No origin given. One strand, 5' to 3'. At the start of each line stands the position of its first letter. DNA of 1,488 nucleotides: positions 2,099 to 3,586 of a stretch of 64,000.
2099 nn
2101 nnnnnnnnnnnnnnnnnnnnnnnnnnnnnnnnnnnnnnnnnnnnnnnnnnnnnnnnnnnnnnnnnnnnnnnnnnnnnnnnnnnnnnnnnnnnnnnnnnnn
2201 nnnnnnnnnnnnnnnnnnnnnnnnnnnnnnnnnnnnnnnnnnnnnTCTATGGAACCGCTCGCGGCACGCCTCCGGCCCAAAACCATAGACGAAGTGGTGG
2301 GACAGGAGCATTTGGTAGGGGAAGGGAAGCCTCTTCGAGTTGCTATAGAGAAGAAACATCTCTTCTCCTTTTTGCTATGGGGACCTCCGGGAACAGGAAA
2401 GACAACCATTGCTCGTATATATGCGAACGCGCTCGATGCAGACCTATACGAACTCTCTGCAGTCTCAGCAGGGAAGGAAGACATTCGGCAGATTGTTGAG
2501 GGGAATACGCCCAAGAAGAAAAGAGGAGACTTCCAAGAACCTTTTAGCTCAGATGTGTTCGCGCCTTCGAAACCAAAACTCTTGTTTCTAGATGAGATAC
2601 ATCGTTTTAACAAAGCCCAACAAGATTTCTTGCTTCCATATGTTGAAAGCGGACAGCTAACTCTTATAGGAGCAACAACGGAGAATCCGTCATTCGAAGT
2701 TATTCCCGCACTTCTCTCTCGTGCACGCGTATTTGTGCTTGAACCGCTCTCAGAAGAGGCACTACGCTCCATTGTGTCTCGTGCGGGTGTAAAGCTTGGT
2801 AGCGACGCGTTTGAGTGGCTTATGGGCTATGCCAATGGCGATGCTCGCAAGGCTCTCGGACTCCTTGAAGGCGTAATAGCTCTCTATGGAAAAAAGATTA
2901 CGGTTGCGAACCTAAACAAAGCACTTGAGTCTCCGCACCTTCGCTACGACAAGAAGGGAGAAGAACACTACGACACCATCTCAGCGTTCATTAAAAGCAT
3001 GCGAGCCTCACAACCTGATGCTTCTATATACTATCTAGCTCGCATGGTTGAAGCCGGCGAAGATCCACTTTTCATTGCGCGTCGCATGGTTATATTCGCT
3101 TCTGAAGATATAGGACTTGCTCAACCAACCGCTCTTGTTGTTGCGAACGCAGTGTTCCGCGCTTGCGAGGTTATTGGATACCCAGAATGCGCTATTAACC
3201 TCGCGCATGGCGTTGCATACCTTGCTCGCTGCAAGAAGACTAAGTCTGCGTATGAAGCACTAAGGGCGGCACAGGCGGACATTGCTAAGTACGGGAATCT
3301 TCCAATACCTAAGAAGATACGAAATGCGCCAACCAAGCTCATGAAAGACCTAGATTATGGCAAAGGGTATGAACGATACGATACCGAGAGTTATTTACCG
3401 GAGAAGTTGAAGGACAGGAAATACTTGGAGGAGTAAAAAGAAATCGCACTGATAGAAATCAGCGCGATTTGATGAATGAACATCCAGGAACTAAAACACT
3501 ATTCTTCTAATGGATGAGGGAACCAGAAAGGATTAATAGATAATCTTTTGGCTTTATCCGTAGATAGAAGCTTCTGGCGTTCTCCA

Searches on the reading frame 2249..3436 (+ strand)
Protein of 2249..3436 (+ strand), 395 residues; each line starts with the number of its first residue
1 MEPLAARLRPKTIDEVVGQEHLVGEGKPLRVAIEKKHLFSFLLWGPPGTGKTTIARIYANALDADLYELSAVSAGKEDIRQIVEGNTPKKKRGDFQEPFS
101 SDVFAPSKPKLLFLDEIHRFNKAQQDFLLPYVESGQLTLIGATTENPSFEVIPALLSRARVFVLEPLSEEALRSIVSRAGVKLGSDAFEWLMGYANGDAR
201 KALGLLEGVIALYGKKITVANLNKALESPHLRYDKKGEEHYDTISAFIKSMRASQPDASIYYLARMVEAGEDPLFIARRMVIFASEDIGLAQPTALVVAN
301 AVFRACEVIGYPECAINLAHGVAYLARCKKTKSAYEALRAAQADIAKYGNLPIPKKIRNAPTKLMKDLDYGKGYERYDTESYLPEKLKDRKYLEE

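Call 76: search_protein_families(library=pfam, proteins=[window:2249-3436:+], max_evalue=0.001)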
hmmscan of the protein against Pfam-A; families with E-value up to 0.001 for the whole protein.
window:2249-3436:+ (395 aa): 11 families
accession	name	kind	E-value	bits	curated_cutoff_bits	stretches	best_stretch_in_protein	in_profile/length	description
PF12002.13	MgsA_C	-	6.4e-50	169.8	27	1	254-393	2-148/167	MgsA AAA+ ATPase C terminal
PF16193.11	AAA_assoc_2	-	1e-22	80.6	34.3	1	180-252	4-81/81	AAA C-terminal domain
PF00004.35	AAA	-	2.1e-16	61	21.2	1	42-162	2-126/131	ATPase family associated with various cellular activities (AAA)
PF05496.18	RuvB_N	-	5.4e-12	46.2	27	1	8-71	1-66/159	Holliday junction DNA helicase RuvB P-loop domain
PF07728.20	AAA_5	-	2.4e-09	37.8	22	1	41-145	2-103/139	AAA domain (dynein-related subfamily)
PF00158.32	Sigma54_activat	-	2.2e-06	27.9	20.2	1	39-147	23-132/168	Sigma-54 interaction domain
PF01078.27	Mg_chelatase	-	3.5e-06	27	20.3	0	14-62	3-46/207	Magnesium chelatase, subunit ChlI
PF13191.12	AAA_16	-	3.3e-05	24.9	32.6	0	40-65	26-51/167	AAA ATPase domain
PF13173.12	AAA_14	-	4.2e-05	24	27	1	42-168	6-124/129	AAA domain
PF13401.12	AAA_22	-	5.6e-05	23.9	27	1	42-128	9-104/130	AAA domain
PF07724.20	AAA_2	-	0.00044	20.8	27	0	37-138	2-105/166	AAA domain (Cdc48 subfamily)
